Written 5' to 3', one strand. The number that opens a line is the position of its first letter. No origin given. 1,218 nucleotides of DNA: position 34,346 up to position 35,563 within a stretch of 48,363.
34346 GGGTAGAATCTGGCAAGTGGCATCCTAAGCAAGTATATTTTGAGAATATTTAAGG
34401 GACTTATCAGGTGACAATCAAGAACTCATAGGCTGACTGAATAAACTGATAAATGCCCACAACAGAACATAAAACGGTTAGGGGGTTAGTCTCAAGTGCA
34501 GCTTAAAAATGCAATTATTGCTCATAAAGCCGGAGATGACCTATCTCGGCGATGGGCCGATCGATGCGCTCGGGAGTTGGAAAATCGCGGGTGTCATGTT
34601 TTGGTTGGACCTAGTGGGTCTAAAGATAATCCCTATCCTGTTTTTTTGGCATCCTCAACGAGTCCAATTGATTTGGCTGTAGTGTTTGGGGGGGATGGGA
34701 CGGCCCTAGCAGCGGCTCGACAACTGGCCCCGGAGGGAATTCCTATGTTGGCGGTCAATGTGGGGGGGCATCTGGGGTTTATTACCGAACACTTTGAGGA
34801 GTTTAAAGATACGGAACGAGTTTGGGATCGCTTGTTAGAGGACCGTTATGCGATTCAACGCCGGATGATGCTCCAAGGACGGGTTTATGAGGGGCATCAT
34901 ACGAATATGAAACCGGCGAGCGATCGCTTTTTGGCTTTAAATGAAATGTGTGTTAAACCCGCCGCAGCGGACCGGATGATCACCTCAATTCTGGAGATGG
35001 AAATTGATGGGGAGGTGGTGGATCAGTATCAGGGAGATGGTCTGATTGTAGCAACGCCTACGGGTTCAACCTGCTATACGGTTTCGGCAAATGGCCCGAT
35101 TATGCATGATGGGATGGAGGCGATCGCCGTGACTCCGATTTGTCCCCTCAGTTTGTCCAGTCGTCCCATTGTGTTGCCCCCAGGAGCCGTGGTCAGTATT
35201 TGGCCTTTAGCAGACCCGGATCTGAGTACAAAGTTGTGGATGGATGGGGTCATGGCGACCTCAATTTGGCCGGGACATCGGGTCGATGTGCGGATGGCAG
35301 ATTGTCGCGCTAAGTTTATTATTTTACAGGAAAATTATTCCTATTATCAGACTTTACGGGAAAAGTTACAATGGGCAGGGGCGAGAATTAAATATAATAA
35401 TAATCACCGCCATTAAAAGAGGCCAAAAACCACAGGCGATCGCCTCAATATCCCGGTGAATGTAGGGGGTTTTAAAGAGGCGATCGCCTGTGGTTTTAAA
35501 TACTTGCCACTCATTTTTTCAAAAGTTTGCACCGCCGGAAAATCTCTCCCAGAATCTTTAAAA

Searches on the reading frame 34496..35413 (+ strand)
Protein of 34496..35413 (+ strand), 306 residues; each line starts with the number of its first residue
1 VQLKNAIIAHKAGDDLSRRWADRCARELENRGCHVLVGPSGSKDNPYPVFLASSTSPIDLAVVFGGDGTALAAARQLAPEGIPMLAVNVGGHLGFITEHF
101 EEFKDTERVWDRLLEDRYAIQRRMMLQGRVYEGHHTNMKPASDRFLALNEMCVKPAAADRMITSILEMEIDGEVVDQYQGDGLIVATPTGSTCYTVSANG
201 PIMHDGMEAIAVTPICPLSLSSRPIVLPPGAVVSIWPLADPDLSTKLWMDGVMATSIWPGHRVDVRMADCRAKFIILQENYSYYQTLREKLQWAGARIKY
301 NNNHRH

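Call 10: find_related_loci(query=window:34496-35413:+, collection=genome_contigs, flank=6000)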
Query window:34496-35413:+ (306 aa) in genome_contigs; peptide patterns used: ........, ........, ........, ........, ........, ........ (x = any residue, [..] = any of these).
592 stretches matched a pattern; 529 encode a relative of the query (tblastn E <= 1e-3); the best 80 are kept; 80 distinct loci.
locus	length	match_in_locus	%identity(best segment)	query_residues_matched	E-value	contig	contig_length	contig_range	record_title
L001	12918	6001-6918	99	1-306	0e+0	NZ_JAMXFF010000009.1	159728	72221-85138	Laspinema palackyanum D2a NODE_10_length_159728_cov_63.399227, whole genome shotgun sequence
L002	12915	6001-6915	100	1-305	0e+0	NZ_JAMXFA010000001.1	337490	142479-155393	Laspinema olomoucense D3b NODE_1_length_337490_cov_99.818321, whole genome shotgun sequence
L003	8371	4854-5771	99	1-306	0e+0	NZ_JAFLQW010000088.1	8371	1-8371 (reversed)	Phormidium pseudopriestleyi FRX01 c_000000083936, whole genome shotgun sequence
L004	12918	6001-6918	99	1-306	0e+0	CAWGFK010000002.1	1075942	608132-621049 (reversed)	MAG: uncultured cyanobacterium isolate MFD01721.bin.1.50 genome assembly, contig: contig_13528, whole genome shotgun seq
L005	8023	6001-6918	99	1-306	0e+0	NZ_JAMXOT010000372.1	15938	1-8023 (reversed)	Oscillatoria sp. HE19RPO 627, whole genome shotgun sequence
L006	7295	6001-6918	98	1-306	0e+0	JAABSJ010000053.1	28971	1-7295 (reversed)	MAG: Oscillatoria sp. isolate S11.Bin022 Scaffold_52, whole genome shotgun sequence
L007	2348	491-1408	98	1-306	0e+0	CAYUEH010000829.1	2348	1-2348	MAG TPA_asm: uncultured Laspinema sp. isolate binchicken_co405_170 genome assembly, contig: NODE_71375_length_2348_cov_1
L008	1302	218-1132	86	1-305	0e+0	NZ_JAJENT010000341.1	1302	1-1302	Phormidium sp. CCY1219 NODE_1315305+_length_1302_cov_78.2481, whole genome shotgun sequence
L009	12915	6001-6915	95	1-305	0e+0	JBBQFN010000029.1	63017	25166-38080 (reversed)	MAG: Cyanophyceae cyanobacterium isolate Co_metawrap_1029 Cmw_1029_k141_2850387_length_63017_cov_44.9944, whole genome s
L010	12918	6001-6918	81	1-306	4e-178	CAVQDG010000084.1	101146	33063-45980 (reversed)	MAG: uncultured cyanobacterium isolate MFD02581.bin.2.179 genome assembly, contig: contig_8462, whole genome shotgun seq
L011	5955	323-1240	83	1-306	5e-180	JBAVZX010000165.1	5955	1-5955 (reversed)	MAG: Phormidium sp. isolate MFD04603_ilm_asm_bin3 k127_31490, whole genome shotgun sequence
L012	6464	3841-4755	83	1-305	1e-178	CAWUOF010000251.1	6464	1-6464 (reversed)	MAG: uncultured bacterium isolate SRR1522964_concoct_30_1705335406 genome assembly, contig: ERZ11849542.2809, whole geno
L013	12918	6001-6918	82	1-306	5e-177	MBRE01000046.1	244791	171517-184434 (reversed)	Oscillatoriales cyanobacterium USR001 contig_30, whole genome shotgun sequence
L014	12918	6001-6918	82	1-306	3e-176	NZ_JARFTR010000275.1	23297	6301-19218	Kamptonema sp. UHCC 0994 NODE_97_length_23297_cov_17.544584, whole genome shotgun sequence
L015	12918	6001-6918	81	1-306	6e-176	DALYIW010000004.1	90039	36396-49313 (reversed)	MAG TPA_asm: Coleofasciculaceae cyanobacterium CTOTU46601 NODE_4_length_90039_cov_3.951514, whole genome shotgun sequenc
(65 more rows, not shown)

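Call 45: search_protein_families(library=pfam, proteins=[window:34496-35413:+], max_evalue=0.01)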
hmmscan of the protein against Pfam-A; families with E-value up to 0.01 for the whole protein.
window:34496-35413:+ (306 aa): 3 families
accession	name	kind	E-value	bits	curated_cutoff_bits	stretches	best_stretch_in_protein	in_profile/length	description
PF20143.4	NAD_kinase_C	-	2.4e-34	118.2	23.7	1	148-275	1-124/126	ATP-NAD kinase C-terminal domain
PF01513.26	NAD_kinase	-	1.3e-17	64.7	25.5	1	9-118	4-130/130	ATP-NAD kinase N-terminal domain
PF00781.29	DAGK_cat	-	0.00047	20.2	23.6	1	7-86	5-86/125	Diacylglycerol kinase catalytic domain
